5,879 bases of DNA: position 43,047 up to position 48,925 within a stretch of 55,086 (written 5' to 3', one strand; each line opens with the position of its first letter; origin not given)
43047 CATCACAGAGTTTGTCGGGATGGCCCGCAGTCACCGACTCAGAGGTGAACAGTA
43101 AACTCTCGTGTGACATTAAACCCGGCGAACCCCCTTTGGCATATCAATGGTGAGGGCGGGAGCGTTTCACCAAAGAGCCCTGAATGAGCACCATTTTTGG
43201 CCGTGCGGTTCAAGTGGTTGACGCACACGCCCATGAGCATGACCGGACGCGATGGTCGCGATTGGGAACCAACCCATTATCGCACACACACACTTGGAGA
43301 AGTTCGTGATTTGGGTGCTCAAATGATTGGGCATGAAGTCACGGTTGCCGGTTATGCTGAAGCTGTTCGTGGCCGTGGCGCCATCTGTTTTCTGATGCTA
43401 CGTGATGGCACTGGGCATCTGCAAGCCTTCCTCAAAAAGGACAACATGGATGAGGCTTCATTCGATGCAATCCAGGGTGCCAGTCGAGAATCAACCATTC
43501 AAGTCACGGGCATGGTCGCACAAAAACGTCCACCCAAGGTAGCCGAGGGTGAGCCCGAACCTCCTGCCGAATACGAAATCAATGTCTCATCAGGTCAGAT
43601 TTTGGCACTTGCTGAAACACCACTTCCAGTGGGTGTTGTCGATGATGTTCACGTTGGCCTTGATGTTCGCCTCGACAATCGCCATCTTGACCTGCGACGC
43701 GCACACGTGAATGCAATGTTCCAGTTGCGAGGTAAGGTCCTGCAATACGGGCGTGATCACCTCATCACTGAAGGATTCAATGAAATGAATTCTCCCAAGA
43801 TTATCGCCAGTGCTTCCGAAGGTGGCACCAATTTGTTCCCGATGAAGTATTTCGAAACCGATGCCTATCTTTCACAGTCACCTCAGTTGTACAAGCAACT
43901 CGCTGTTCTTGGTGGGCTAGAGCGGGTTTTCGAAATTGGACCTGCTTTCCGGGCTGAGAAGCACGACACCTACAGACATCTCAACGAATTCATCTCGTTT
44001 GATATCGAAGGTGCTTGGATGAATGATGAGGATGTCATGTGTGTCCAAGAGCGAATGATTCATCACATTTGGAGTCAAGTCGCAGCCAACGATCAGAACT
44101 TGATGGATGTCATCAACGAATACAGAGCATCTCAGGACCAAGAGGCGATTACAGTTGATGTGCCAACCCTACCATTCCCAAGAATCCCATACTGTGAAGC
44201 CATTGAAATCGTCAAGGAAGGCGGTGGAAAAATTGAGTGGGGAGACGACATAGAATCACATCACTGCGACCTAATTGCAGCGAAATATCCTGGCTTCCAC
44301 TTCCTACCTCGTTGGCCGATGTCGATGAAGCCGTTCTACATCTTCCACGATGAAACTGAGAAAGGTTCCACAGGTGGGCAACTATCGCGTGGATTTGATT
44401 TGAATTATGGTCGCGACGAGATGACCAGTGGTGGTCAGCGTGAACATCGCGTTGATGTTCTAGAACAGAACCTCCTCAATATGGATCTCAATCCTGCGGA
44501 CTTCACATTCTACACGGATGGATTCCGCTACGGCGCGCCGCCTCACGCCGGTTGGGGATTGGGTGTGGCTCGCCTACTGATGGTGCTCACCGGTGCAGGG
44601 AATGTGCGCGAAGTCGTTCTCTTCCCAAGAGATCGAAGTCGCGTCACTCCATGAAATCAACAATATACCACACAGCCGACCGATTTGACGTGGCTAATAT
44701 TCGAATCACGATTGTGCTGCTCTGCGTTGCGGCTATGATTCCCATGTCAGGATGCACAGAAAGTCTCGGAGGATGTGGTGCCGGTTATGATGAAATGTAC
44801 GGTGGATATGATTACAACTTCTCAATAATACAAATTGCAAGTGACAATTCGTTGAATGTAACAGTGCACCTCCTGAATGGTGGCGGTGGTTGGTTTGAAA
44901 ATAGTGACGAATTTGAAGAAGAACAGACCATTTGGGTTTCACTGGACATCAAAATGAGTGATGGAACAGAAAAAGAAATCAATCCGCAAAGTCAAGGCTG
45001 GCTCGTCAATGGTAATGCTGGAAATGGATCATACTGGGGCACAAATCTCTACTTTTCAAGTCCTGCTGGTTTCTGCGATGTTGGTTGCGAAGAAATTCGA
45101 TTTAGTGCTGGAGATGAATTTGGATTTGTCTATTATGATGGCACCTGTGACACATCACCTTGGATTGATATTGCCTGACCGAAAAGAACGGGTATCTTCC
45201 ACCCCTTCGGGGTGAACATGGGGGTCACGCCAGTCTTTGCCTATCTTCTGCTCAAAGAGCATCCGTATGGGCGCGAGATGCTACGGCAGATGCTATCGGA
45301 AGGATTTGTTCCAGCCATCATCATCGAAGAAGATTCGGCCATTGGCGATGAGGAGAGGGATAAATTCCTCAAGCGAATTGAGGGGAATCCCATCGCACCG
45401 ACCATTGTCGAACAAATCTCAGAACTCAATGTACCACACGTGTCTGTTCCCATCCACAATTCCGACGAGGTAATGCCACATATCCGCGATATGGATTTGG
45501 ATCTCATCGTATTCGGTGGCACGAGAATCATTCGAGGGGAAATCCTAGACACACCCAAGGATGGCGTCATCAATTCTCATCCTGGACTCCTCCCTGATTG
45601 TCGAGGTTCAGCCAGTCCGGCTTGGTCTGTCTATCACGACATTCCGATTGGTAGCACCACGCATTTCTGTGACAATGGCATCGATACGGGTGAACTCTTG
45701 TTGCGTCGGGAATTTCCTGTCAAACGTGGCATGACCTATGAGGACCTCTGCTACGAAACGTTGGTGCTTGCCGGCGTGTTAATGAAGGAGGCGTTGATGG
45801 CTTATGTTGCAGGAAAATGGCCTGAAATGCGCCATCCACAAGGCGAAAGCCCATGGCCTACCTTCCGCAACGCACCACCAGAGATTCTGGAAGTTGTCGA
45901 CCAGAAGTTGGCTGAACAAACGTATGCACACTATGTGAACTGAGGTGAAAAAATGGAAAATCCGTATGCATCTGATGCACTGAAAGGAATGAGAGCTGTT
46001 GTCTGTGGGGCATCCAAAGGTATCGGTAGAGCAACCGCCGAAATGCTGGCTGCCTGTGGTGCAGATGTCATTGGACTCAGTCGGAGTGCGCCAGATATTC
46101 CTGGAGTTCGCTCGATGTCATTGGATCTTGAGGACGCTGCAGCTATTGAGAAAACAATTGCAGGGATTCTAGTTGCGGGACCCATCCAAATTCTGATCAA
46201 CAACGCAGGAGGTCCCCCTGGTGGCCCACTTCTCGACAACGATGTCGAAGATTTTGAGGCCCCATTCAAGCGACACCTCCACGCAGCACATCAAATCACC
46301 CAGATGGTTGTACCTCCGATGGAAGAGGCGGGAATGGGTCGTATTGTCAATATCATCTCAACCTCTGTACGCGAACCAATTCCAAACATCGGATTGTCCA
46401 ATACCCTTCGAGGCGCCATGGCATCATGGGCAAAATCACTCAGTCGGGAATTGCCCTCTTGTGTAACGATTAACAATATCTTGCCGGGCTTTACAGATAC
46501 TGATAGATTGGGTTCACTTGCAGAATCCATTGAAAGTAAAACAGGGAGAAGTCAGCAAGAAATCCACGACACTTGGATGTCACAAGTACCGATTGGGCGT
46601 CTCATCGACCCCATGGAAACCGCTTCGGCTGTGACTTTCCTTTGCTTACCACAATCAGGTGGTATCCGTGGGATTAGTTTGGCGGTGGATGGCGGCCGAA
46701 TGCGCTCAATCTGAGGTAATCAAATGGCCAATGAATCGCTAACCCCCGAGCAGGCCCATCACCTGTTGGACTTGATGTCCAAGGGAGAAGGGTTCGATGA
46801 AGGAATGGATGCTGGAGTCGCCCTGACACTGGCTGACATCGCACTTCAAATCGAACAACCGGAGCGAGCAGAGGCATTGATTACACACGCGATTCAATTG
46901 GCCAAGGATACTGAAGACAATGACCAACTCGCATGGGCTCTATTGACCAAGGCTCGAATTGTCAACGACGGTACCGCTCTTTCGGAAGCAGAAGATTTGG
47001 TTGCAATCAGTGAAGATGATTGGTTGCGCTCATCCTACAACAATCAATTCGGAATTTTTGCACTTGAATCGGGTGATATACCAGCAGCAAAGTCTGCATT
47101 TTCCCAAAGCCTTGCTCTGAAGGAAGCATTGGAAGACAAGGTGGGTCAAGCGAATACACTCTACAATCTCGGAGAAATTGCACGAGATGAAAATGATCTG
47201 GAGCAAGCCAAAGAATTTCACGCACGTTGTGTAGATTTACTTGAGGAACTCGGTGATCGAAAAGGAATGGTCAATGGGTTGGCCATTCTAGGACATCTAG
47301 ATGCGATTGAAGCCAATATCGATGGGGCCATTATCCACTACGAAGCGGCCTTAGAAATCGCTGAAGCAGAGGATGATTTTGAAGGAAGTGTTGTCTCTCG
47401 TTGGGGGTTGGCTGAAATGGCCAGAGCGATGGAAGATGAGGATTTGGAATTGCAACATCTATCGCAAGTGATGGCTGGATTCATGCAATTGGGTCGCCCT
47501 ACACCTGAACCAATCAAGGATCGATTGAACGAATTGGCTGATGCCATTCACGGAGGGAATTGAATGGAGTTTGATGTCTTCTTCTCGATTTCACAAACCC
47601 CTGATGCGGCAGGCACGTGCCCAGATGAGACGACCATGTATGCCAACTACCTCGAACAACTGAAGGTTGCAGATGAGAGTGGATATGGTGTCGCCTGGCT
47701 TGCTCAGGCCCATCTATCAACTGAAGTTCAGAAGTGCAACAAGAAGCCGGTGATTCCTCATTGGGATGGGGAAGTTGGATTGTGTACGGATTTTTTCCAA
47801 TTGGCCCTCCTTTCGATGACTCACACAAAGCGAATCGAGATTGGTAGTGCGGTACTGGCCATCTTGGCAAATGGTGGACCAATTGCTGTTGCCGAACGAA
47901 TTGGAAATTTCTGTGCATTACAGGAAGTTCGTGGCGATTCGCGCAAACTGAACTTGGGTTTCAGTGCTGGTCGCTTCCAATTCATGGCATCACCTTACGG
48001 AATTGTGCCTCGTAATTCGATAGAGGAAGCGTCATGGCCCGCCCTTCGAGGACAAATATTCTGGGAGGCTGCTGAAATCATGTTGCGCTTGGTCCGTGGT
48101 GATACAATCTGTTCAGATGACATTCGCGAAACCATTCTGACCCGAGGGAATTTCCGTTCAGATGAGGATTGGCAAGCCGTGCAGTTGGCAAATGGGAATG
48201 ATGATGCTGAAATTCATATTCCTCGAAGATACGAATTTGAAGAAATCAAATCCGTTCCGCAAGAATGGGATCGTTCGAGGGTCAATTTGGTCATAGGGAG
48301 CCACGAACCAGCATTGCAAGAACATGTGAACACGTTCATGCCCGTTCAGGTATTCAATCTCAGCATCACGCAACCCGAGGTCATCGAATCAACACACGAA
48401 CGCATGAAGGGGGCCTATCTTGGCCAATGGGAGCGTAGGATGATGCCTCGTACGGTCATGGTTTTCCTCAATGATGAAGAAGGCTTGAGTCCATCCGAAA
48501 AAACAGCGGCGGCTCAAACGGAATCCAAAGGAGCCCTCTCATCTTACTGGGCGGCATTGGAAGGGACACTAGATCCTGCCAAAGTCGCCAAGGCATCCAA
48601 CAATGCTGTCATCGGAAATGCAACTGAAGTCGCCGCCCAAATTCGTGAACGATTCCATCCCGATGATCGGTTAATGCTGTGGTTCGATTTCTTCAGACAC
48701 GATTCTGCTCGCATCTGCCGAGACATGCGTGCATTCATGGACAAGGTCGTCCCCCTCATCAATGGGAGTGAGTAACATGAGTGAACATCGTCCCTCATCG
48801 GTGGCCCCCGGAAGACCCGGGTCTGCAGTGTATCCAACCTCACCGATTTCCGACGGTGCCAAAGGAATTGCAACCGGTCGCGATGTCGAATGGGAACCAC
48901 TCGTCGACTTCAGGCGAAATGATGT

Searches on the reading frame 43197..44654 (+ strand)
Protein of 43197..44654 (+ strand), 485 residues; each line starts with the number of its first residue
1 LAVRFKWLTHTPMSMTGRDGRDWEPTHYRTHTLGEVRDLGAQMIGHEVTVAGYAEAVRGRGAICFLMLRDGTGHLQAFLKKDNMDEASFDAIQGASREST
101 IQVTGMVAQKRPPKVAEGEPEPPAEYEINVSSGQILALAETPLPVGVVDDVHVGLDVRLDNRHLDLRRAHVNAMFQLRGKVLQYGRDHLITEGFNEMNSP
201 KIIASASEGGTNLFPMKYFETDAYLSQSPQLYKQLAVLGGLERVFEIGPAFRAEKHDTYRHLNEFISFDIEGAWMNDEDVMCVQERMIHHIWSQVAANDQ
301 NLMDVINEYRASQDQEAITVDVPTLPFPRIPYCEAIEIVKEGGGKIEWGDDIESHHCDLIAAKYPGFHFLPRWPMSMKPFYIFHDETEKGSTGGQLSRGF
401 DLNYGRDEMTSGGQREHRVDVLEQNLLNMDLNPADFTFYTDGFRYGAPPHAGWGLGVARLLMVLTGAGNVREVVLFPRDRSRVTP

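Call 5: search_protein_families(library=pfam, proteins=[window:43197-44654:+], max_evalue=0.001)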
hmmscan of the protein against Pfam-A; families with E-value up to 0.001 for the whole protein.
window:43197-44654:+ (485 aa): 3 families
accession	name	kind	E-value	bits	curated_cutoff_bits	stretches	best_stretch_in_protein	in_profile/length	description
PF00152.25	tRNA-synt_2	-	6.1e-77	259.1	25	1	156-479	3-307/308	tRNA synthetases class II (D, K and N)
PF01336.31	tRNA_anti-codon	-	1.3e-08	35.1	27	1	48-135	1-74/75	OB-fold nucleic acid binding domain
PF01409.25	tRNA-synt_2d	-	0.00083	19.3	19.8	0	451-474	213-236/246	tRNA synthetases class II core domain (F)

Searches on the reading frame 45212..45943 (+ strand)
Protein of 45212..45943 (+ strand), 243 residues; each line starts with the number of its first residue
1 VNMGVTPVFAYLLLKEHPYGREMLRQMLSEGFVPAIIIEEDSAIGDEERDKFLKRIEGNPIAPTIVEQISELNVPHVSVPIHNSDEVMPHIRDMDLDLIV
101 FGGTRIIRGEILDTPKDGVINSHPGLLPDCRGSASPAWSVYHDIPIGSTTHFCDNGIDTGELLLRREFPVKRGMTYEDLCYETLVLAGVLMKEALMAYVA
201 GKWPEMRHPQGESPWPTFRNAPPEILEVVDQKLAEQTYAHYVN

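Call 5: search_protein_families(library=pfam, proteins=[window:45212-45943:+], max_evalue=0.001)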
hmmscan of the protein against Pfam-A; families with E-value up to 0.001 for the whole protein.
window:45212-45943:+ (243 aa): 1 family
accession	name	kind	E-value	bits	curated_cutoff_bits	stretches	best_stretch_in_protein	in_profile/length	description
PF00551.24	Formyl_trans_N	-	9.3e-13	48.8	26.1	1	84-183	68-169/181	Formyl transferase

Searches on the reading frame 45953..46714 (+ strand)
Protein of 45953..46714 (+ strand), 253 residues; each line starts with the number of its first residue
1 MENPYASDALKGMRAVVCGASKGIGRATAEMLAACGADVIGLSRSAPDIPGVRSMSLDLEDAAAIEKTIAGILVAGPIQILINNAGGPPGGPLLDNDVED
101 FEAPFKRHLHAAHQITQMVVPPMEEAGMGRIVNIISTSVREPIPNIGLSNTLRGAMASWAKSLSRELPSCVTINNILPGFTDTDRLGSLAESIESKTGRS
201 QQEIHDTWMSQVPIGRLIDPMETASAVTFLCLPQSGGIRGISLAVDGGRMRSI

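Call 5: search_protein_families(library=pfam, proteins=[window:45953-46714:+], max_evalue=0.001)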
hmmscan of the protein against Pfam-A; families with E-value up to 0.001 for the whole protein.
window:45953-46714:+ (253 aa): 4 families
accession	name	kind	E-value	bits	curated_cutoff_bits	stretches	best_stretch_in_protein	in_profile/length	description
PF13561.12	adh_short_C2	-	1.1e-30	107.4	27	1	19-248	1-234/236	Enoyl-(Acyl carrier protein) reductase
PF00106.31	adh_short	-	2.4e-28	99.4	26.6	1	15-190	3-191/195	short chain dehydrogenase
PF08659.16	KR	-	0.00032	21.1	22.6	0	16-119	4-123/180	KR domain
PF13460.12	NAD_binding_10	-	0.00045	20.6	27.2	1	19-145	1-107/184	NAD(P)H-binding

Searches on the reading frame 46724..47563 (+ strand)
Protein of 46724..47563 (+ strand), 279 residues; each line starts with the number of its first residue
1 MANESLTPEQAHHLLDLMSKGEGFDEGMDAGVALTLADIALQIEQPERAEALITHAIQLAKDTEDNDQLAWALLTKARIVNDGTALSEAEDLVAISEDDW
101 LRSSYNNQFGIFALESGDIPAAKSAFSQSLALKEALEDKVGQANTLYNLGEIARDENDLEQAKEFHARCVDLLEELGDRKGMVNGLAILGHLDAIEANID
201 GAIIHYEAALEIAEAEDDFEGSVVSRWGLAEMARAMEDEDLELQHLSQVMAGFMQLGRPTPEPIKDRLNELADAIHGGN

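Call 5: search_protein_families(library=pfam, proteins=[window:46724-47563:+], max_evalue=0.001)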
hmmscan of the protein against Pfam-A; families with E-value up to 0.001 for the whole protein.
window:46724-47563:+ (279 aa): 6 families
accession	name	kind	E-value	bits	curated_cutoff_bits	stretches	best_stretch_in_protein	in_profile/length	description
PF13424.12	TPR_12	-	3.9e-17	62.6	30.1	1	104-175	5-77/77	Tetratricopeptide repeat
PF13181.12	TPR_8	-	2e-08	34.1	25.7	0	144-172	2-30/34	Tetratricopeptide repeat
PF07719.23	TPR_2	-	6e-07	29.6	27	0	143-165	1-23/34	Tetratricopeptide repeat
PF13176.12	TPR_7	-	1.3e-05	25.3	27.9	0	145-179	1-35/36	Tetratricopeptide repeat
PF17874.7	TPR_MalT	-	4.3e-05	23.4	45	1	86-216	21-155/336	MalT-like TPR region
PF00515.34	TPR_1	-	0.00038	20.6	27.8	0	143-172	1-30/34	Tetratricopeptide repeat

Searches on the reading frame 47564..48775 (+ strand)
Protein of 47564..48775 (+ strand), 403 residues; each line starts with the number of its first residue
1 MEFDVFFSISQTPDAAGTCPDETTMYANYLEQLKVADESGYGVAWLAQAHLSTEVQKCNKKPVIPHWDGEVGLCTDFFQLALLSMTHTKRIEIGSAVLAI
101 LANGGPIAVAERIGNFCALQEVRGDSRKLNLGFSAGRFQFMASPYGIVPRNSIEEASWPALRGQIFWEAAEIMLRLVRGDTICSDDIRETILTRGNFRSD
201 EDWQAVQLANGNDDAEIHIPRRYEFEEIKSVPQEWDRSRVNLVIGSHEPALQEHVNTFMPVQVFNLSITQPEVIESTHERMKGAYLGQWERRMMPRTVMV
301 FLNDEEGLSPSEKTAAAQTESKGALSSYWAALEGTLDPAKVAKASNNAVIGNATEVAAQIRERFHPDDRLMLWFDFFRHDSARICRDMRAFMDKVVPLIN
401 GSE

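Call 5: search_protein_families(library=pfam, proteins=[window:47564-48775:+], max_evalue=0.001)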
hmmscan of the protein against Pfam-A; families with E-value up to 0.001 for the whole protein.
window:47564-48775:+ (403 aa): 1 family
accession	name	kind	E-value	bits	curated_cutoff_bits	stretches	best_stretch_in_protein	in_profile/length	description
PF00296.26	Bac_luciferase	-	4.7e-07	29.9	27.9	1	1-180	1-141/314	Luciferase-like monooxygenase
